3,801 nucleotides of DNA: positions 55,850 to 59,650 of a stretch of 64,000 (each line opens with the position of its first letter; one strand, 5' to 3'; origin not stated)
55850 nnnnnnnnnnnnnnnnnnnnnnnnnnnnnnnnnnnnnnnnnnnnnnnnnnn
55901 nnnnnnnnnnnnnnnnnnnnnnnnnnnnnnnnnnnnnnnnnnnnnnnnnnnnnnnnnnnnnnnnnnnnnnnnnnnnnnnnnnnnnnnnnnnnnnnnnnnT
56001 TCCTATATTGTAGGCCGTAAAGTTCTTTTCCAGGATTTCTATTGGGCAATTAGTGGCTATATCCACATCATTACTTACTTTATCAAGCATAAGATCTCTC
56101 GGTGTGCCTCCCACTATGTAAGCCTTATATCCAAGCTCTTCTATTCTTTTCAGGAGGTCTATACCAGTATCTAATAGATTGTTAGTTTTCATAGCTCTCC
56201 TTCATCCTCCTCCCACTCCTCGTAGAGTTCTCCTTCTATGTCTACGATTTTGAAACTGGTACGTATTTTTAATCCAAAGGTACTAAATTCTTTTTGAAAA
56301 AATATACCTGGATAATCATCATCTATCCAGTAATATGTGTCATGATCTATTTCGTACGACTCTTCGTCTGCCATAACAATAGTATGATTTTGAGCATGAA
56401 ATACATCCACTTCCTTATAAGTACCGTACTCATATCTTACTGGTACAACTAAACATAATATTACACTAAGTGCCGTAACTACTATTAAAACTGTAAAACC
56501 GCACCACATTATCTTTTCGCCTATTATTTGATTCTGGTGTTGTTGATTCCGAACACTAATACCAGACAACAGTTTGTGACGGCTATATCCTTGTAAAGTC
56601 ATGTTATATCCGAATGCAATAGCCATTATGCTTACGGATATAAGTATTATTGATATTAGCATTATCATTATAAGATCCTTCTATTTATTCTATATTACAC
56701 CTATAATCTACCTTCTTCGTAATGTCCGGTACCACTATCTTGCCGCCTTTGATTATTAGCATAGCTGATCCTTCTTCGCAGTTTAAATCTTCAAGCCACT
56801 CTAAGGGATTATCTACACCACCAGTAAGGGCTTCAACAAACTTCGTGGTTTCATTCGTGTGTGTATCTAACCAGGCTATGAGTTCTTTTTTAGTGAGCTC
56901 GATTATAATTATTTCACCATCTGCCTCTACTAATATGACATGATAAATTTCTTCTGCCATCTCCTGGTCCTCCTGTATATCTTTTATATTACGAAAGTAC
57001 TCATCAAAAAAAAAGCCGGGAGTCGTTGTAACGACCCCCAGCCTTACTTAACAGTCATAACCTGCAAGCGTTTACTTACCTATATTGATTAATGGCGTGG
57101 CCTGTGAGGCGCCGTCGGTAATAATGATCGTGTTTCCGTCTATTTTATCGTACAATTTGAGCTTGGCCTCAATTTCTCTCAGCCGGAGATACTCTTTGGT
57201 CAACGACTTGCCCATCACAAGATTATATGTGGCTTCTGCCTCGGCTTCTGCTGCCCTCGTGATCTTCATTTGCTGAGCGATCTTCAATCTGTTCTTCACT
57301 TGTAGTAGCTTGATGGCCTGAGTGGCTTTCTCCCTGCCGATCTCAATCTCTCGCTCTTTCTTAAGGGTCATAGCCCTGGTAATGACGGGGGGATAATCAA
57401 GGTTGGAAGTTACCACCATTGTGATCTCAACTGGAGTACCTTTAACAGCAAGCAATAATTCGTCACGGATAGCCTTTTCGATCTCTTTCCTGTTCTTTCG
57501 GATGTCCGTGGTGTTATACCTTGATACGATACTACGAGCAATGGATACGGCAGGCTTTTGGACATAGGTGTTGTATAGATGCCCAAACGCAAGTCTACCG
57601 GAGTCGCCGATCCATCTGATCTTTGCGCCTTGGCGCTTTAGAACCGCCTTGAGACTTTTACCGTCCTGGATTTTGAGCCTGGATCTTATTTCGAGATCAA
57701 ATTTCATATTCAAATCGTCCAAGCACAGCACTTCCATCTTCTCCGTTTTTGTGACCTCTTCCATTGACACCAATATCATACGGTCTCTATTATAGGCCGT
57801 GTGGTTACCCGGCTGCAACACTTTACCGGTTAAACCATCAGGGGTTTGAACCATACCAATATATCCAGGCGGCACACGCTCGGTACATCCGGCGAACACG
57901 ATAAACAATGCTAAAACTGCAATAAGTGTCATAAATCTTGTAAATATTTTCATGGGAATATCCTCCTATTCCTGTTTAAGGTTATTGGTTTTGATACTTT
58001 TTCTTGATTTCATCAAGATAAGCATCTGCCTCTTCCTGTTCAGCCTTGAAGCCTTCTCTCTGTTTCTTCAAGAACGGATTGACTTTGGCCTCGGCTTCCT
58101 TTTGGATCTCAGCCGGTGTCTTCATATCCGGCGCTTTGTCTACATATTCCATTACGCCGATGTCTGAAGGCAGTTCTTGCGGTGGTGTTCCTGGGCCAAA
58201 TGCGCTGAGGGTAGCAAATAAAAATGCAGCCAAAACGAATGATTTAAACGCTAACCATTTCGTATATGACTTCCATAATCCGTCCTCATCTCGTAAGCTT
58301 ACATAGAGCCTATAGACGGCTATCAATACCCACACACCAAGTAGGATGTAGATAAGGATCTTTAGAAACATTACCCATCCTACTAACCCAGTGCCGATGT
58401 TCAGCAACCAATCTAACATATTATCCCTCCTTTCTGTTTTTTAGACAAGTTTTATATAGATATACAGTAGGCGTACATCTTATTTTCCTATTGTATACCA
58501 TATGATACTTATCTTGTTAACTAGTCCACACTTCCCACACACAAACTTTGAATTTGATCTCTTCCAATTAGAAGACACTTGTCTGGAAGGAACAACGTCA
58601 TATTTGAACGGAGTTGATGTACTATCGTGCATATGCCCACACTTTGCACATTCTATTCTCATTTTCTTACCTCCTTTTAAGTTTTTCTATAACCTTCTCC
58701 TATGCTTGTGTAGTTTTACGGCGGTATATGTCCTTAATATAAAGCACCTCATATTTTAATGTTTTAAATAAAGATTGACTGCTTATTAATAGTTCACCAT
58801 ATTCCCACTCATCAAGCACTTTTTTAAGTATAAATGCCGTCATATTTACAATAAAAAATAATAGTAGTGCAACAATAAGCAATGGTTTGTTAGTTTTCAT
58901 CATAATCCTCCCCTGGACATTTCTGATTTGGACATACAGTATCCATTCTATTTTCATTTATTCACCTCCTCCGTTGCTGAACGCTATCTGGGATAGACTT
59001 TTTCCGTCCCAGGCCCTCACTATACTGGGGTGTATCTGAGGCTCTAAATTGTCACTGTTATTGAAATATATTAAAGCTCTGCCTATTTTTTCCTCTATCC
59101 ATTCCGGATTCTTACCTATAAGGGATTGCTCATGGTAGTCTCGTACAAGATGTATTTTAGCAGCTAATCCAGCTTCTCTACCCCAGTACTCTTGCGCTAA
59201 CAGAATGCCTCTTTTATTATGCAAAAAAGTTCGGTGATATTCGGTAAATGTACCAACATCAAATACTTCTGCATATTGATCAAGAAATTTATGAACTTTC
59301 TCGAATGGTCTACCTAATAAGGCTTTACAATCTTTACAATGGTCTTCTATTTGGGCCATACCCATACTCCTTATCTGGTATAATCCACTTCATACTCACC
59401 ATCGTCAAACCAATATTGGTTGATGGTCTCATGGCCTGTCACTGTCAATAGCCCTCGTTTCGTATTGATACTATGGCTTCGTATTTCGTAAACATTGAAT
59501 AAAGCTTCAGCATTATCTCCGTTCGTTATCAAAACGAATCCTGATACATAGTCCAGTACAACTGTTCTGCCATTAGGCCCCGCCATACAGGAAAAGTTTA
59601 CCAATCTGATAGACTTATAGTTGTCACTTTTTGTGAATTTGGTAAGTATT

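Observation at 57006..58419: GC-elevated SPFH/band-7 lipoprotein + polytopic membrane partner moron with its own intrinsic terminator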

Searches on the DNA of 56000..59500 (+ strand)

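Call 6: search_dna_similar(query=window:56000-59500:+, collection=phages, mode=near, max_rows=20)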
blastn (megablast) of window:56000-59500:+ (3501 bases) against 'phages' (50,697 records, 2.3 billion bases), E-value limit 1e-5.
No match.
